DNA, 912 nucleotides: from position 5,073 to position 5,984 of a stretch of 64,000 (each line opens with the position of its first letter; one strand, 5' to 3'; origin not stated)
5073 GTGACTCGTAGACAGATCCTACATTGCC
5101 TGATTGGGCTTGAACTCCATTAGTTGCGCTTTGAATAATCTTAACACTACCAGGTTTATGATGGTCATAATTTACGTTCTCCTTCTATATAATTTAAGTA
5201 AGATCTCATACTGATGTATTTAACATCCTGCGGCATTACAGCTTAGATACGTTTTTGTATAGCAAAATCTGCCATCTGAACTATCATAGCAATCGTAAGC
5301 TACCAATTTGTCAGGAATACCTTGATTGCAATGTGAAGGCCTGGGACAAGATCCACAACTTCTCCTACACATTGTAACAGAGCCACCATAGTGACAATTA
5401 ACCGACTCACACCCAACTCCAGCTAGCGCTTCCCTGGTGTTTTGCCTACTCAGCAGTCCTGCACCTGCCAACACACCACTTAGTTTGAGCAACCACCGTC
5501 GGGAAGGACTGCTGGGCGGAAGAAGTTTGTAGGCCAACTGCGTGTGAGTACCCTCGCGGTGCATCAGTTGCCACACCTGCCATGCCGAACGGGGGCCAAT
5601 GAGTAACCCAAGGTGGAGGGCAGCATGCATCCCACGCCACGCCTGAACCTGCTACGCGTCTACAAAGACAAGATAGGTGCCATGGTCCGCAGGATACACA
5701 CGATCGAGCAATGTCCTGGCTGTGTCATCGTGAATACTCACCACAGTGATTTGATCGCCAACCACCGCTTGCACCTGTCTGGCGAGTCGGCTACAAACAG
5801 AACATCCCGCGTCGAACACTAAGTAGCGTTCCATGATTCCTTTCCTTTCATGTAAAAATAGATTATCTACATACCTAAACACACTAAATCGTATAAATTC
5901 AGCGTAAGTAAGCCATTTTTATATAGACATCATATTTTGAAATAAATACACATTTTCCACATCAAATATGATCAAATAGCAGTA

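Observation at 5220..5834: Two-gene unit in an AT-rich islet: truncated DCC-family thiol-disulfide oxidoreductase plus a Tat-signal, 12-cysteine small secreted protein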

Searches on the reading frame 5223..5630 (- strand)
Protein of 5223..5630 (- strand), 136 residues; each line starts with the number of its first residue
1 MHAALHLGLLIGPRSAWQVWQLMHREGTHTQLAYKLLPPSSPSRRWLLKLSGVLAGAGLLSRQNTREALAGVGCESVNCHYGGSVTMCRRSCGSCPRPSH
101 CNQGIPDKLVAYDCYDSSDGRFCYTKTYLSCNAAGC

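Call 6: search_protein_families(library=pfam, proteins=[window:5223-5630:-], max_evalue=1)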
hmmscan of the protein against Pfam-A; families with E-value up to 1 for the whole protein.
seq(136 aa): 1 family
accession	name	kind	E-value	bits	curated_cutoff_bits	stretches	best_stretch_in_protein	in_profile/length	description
PF10518.14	TAT_signal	-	0.00082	19.7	22.7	1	42-60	2-20/21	TAT (twin-arginine translocation) pathway signal sequence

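Call 7: find_homologous_proteins(query=window:5223-5630:-, max_evalue=0.01)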
Query seq(136 aa) (136 aa): 3 proteins with E <= 0.01 among 27 candidates.
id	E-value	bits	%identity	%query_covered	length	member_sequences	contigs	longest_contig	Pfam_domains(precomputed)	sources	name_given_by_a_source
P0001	7.4e-89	313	99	100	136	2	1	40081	-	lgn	-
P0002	2.8e-61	224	76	100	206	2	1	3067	-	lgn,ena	-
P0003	7.6e-54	199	69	100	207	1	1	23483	-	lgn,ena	-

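Call 9: find_encoding_contigs(protein=P0003, flank=6000)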
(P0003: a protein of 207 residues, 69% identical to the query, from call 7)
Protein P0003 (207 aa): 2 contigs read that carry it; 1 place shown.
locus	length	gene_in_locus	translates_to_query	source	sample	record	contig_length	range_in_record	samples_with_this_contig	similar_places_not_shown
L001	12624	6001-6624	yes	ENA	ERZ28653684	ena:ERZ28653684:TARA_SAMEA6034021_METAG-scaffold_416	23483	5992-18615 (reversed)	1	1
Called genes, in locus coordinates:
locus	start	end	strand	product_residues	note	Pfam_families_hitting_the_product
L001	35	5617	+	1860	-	PF16177:ACAS_N (weak), PF00501:AMP-binding, PF13193:AMP-binding_C, PF00378:ECH_1, PF16113:ECH_2, PF00107:ADH_zinc_N (faint)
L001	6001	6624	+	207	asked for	-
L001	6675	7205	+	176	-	-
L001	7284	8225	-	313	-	PF14285:DUF4367 (weak)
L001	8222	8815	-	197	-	PF07638:Sigma70_ECF, PF04542:Sigma70_r2, PF08281:Sigma70_r4_2, PF04545:Sigma70_r4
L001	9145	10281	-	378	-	PF02786:CPSase_L_D2, PF08442:ATP-grasp_2, PF13549:ATP-grasp_5, PF24948:Citrate_synth_N, PF00549:Ligase_CoA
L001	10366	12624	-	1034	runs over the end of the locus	PF01590:GAF, PF13185:GAF_2, PF01590:GAF, PF13185:GAF_2, PF01590:GAF, PF13185:GAF_2, PF00512:HisKA, PF02518:HATPase_c, +2 more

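Call 10: find_encoding_contigs(protein=P0002, flank=6000)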
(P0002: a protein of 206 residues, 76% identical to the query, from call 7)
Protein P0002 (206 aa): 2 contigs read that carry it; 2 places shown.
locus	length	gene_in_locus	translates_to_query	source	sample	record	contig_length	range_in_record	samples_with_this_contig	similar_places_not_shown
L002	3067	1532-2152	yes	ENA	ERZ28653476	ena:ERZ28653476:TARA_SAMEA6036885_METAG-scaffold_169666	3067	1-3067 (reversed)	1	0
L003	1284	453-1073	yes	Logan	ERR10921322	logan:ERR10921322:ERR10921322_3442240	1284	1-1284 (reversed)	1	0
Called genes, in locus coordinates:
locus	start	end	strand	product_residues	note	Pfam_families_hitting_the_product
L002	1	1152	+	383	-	?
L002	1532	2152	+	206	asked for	-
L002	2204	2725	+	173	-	-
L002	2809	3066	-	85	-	?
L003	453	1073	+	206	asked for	-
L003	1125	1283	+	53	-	?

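Call 11: find_encoding_contigs(protein=P0001, flank=6000)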
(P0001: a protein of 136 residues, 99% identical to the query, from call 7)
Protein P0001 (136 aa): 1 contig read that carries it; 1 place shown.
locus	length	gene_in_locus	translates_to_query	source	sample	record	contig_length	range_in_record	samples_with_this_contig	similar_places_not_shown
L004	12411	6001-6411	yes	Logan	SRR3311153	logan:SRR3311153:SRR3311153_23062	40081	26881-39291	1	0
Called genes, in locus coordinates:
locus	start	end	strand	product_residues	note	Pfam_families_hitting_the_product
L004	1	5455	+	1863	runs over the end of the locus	PF16177:ACAS_N (weak), PF00501:AMP-binding, PF13193:AMP-binding_C, PF00378:ECH_1, PF16113:ECH_2, PF08240:ADH_N (faint), PF00107:ADH_zinc_N (faint)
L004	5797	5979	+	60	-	-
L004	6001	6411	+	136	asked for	-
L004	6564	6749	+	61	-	-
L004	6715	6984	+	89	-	-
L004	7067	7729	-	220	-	-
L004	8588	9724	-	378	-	PF02786:CPSase_L_D2 (weak), PF08442:ATP-grasp_2, PF13549:ATP-grasp_5, PF24948:Citrate_synth_N, PF00549:Ligase_CoA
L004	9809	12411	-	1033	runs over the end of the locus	PF01590:GAF, PF13185:GAF_2, PF01590:GAF (weak), PF13185:GAF_2 (weak), PF01590:GAF, PF13185:GAF_2, PF02518:HATPase_c, PF00072:Response_reg, +2 more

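Call 19: find_related_loci(query=A1, collection=genome_contigs, flank=8000)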
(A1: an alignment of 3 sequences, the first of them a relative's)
Query A1 (207 aa) in genome_contigs; peptide patterns used: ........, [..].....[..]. (x = any residue, [..] = any of these).
70 stretches matched a pattern; 1 encode a relative of the query (tblastn E <= 1e-3); 1 distinct loci.
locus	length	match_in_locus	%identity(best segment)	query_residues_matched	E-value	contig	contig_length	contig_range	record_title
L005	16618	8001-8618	81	1-207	3e-112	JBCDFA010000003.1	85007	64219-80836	MAG: Chloroflexota bacterium isolate P01_G01_bin.9 k141_1026530_length_85007_cov_19.7770, whole genome shotgun sequence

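Call 25: find_homologous_proteins(query=A3, max_evalue=0.001)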
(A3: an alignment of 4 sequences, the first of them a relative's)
Query A3 (4 sequences) (207 aa, profile of the alignment): 8 proteins with E <= 0.001 among 8000 candidates.
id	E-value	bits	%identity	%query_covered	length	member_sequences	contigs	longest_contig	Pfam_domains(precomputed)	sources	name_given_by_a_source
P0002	6.2e-122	423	80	100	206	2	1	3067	-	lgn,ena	-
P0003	1.2e-119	416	100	100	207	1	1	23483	-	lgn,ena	-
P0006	4.8e-99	348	43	94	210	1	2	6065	-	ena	-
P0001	2.0e-58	216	69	66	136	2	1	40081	-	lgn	-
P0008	1.7e-47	180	43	100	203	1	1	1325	-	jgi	jgi:hypothetical protein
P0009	5.0e-41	159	40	90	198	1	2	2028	-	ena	-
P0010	5.7e-39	152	42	83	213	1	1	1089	-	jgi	jgi:hypothetical protein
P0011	3.8e-36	143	45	63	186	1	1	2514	-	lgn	-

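Call 31: search_protein_families(library=pfam, alignment_id=A5, max_evalue=0.1)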
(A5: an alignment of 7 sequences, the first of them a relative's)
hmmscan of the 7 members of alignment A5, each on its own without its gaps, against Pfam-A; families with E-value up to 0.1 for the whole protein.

A. member 1, P0003 (207 aa): 2 families
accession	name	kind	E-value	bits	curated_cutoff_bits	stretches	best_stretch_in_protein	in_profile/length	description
PF04134.17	DCC1-like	-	0.00013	23.7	27.8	1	5-90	1-85/113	DCC1-like thiol-disulfide oxidoreductase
PF10518.14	TAT_signal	-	0.02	15.3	22.7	1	112-130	2-20/21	TAT (twin-arginine translocation) pathway signal sequence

B. families by the number of members that match (of 7 scanned): 2 families
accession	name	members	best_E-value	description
PF04134.17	DCC1-like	6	3.9e-05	DCC1-like thiol-disulfide oxidoreductase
PF10518.14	TAT_signal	5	0.00078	TAT (twin-arginine translocation) pathway signal sequence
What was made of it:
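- On DCC1-like / DUF393 (PF04134): The best member reaches E 3.9e-5, and 6 of 7 members match below threshold (calls 6, 31).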

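Call 36: predict_structure(alignment_id=A5)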
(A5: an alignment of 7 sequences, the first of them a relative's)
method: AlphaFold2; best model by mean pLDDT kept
length: 207 residues; sequences in the alignment: 7
mean_pLDDT: 57.8   pTM: 0.50
mean pLDDT of the five models: 57.8, 54.9, 54.1, 52.9, 50.9
residues with pLDDT >= 90: 1; 70-90: 56; 50-70: 65; < 50: 85
segments of 3 or more residues with pLDDT < 50: 96-112, 114-121, 123-169, 186-193
pLDDT, mean of each block of 10 residues (from residue 1): 80 67 80 85 77 76 79 66 63 48 35 46 42 35 43 42 45 53 49 51 50
secondary structure, 60 per line:
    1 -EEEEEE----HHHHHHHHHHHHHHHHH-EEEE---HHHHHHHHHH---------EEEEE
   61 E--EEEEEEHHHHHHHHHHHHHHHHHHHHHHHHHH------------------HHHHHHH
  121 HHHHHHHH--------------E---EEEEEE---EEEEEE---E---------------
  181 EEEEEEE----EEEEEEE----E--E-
elements in order: E2-7 H12-28 E30-33 H37-46 E56-61 E64-69 H70-95 H114-128 E147-152 E156-161 E181-187 E192-198
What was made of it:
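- On DCC1-like / DUF393 (PF04134): The AF2 N-domain is beta-alpha-beta-alpha-beta-beta-alpha with pLDDT of about 63-85 (call 36).
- The AF2 model of the tail is unreliable (pLDDT 35-53, call 36). AF2 models it as a helix at 114-128 (call 36).
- Tried and rejected: AF2 could not model it (pLDDT 35-53, call 36), so no fold comparison of the tail is meaningful.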

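Call 37: search_protein_families(library=pfam, proteins=[L005:8673-9191:+, L001:6675-7202:+, L005:9281-10222:-, L005:10222-10812:-], max_evalue=1)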
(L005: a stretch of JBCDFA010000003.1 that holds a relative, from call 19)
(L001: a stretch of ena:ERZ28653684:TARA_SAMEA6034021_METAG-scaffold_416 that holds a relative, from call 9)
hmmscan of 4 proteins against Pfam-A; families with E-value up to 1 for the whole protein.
L005:8673-9191:+ (173 aa): 1 family
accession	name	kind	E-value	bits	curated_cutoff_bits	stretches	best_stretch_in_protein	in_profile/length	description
PF14285.11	DUF4367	-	0.27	12.2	22.1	1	73-166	21-109/110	Domain of unknown function (DUF4367)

L001:6675-7202:+ (176 aa): 0 families

L005:9281-10222:- (314 aa): 1 family
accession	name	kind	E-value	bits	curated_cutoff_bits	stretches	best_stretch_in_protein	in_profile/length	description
PF14285.11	DUF4367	-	2.2e-08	35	22.1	1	197-312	2-110/110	Domain of unknown function (DUF4367)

L005:10222-10812:- (197 aa): 10 families
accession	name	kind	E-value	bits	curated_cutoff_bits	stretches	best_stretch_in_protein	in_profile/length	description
PF04542.20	Sigma70_r2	-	8.9e-18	64.3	24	1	38-105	1-70/71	Sigma-70 region 2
PF08281.18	Sigma70_r4_2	-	2e-09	37.4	25.7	1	133-183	2-52/54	Sigma-70, region 4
PF07638.17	Sigma70_ECF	-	8.1e-09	36.1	21.1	1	65-179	54-173/185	ECF sigma factor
PF04545.22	Sigma70_r4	-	2e-08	34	24.1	1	138-186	1-49/50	Sigma-70, region 4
PF22233.2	PhyR_sigma-like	-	0.015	15.6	27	1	139-185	1-47/50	Response regulator PhyR, sigma-like domain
PF04674.17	Phi_1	-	0.033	14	25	1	51-152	17-114/276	Phosphate-induced protein 1 conserved region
PF13384.12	HTH_23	-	0.035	14.4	24.6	1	145-180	4-40/50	Homeodomain-like domain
PF13551.12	HTH_29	-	0.037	14.6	28.1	0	156-182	10-37/64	Winged helix-turn helix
PF13936.12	HTH_38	-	0.08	13.1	27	1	145-180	9-43/44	Helix-turn-helix domain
PF06530.18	Phage_antitermQ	-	0.087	13.2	26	1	130-181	51-102/118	Phage antitermination protein Q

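Call 42: fold_search(model_id=the predicted structure, library=pdb)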
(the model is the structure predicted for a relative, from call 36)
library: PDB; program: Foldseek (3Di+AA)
matches with E <= 10: 528; with E <= 0.001: 0
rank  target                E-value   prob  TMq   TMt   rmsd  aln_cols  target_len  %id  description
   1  4o32_A                5.8e-03  0.96  0.23  0.42   6.0        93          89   11  Structure of a malarial protein (released 2014-12-24)
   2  6v91_B                8.4e-03  0.85  0.22  0.23  12.6       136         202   15  Crystal structure of Stringent starvation protein A (BTH_I2974) from Burkholderia thailandensis (released 2020-01-15)
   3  4qq7_B                9.4e-03  0.91  0.23  0.24  10.9       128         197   17  Crystal Structure of Putative stringent starvation protein A from Burkholderia cenocepacia with bound glutathione (released 2014-07-16)
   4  3dxb_E                1.6e-02  0.51  0.25  0.24  22.2       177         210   12  Structure of the UHM domain of Puf60 fused to thioredoxin (released 2008-10-28)
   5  9bxs_E                2.1e-02  0.84  0.23  0.42   5.4        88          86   11  Consensus full-complex model for pre-reduction condition of Bacillus subtilis ribonucleotide reductase complex (released 2025-03-19)
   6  5nr1                  2.2e-02  0.99  0.26  0.24   4.6        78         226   17  FzlA from C. crescentus (released 2017-06-07)
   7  3lyp_A                2.4e-02  0.69  0.22  0.23  12.3       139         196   16  Structure of stringent starvation protein A homolog from Pseudomonas fluorescens (released 2010-03-23)
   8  4iw9_B                2.7e-02  0.60  0.22  0.22  10.0       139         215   13  Crystal structure of glutathione s-transferase mha_0454 (target efi-507015) from mannheimia haemolytica, gsh complex (released 2013-02-06)
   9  6ht6_B                2.9e-02  0.89  0.31  0.28  12.4       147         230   12  Crystal structure of glutathione transferase Omega 2S from Trametes versicolor in complex with 2,4-dihydroxybenzopheno (released 2018-10-10)
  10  6gib_B                3.0e-02  0.87  0.25  0.23  10.5       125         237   14  Crystal structure of glutathione transferase Omega 2S from Trametes versicolor (released 2018-09-12)
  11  3dxb_D                3.0e-02  0.28  0.23  0.22  22.9       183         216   12  Structure of the UHM domain of Puf60 fused to thioredoxin (released 2008-10-28)
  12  4gxz_A                3.0e-02  0.23  0.14  0.16  15.9       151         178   12  Crystal structure of a periplasmic thioredoxin-like protein from Salmonella enterica serovar Typhimurium (released 2013-07-17)
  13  4omv_B                3.4e-02  0.77  0.30  0.31  13.2       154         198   12  Crystal Structure of a Putative Macrophage Growth Locus, subunit A From Francisella tularensis SCHU S4 (released 2014-02-05)
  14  3mdk_B                3.4e-02  0.75  0.21  0.22  11.2       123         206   17  Structure of stringent starvation protein A (sspA) from Pseudomonas putida (released 2010-05-12)
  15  4i2t                  3.7e-02  0.72  0.23  0.38  10.5       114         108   14  Crystal structure of the oxidized glutaredoxin from Chlorella sorokiniana T-89 (released 2013-11-27)
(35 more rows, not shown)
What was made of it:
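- On DCC1-like / DUF393 (PF04134): Foldseek hits are weak (E>=6e-3, call 42).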

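Call 45: search_protein_families(library=ncbifam, alignment_id=A5, max_evalue=0.1)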
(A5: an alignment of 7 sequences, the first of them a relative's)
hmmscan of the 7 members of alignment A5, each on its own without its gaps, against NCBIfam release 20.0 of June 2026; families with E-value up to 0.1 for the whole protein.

A. member 1, P0003 (207 aa): 1 family
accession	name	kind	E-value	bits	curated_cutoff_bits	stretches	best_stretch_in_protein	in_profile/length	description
TIGR00412.2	redox_disulf_2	subfamily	0.071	13.5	62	0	6-28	4-26/75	MTH895/ArsE family thioredoxin-like protein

B. families by the number of members that match (of 7 scanned): 6 families
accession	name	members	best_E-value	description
TIGR01409.1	TAT_signal_seq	2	0.005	twin-arginine translocation signal domain-containing protein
TIGR02811.1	formate_TAT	2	0.026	formate dehydrogenase region TAT target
NF041884.1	selenate_YnfF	1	0.0031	selenate/tellurate reductase subunit YnfF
TIGR02166.1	dmsA_ynfE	1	0.029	DMSO/selenate family reductase complex A subunit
NF047870.1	PKS_KR_start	1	0.035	KR prefix domain-containing protein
TIGR00412.2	redox_disulf_2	1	0.071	MTH895/ArsE family thioredoxin-like protein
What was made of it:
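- On Tat (twin-arginine) signal peptide: TIGR01409 matches 2 of 7 members, best E 0.005 (calls 6, 31, 45).
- Weak hits to TAT_signal, TIGR01409, and the formate-dehydrogenase and DmsA/YnfF Tat regions occur in several members (calls 31, 45). DCC and Tat HMM scores are all below the curated thresholds (calls 6, 31, 45).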

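Call 51: find_encoding_contigs(protein=P0011, flank=3000)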
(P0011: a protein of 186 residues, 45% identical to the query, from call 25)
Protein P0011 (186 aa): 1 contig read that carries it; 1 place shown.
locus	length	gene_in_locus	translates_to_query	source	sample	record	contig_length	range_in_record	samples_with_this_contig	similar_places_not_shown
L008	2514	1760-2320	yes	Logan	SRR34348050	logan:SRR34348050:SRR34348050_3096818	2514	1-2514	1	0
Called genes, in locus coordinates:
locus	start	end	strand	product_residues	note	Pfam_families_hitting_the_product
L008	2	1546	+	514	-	?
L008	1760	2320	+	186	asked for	-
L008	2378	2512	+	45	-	?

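Call 52: find_encoding_contigs(protein=P0009, flank=3000)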
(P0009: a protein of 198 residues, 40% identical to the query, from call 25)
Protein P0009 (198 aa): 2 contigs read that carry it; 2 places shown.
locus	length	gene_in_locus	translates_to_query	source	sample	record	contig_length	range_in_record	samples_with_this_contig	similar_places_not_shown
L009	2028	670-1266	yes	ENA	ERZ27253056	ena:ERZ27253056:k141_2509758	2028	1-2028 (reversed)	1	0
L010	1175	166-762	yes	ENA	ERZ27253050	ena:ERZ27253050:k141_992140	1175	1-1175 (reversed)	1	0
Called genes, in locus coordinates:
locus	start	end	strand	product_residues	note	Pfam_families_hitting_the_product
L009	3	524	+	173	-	?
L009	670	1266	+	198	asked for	-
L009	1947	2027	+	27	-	?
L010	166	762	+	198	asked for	-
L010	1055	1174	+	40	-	?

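Call 57: find_homologous_proteins(query=L005:8673-9191:+, max_evalue=0.001)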
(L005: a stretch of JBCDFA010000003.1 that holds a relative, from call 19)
Query L005:8673-9191:+ (173 aa): 3 proteins with E <= 0.001 among 130 candidates.
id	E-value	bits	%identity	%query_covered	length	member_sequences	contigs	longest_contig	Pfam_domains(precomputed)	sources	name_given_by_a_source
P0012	1.5e-106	371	99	100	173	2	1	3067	-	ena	-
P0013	5.0e-83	295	81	100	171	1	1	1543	-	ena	-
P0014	2.2e-64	234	63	99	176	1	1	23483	-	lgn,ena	-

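Call 66: search_solved_structures(query=A5, max_evalue=10)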
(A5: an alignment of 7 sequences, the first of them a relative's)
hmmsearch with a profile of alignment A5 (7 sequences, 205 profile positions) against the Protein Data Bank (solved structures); distinct sequences matched with E-value up to 10: 1.
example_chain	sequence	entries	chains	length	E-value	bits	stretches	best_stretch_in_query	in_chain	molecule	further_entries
7y5e_GL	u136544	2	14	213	0.62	13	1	104-147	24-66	PSII_Pbs31 domain-containing protein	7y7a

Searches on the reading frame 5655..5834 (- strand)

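Call 6: search_protein_families(library=pfam, proteins=[window:5655-5834:-], max_evalue=1)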
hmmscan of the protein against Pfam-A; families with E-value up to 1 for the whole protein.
seq(60 aa): 1 family
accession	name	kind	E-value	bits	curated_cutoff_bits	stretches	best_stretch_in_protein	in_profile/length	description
PF04134.17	DCC1-like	-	0.008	17.9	27.8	1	5-45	1-42/113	DCC1-like thiol-disulfide oxidoreductase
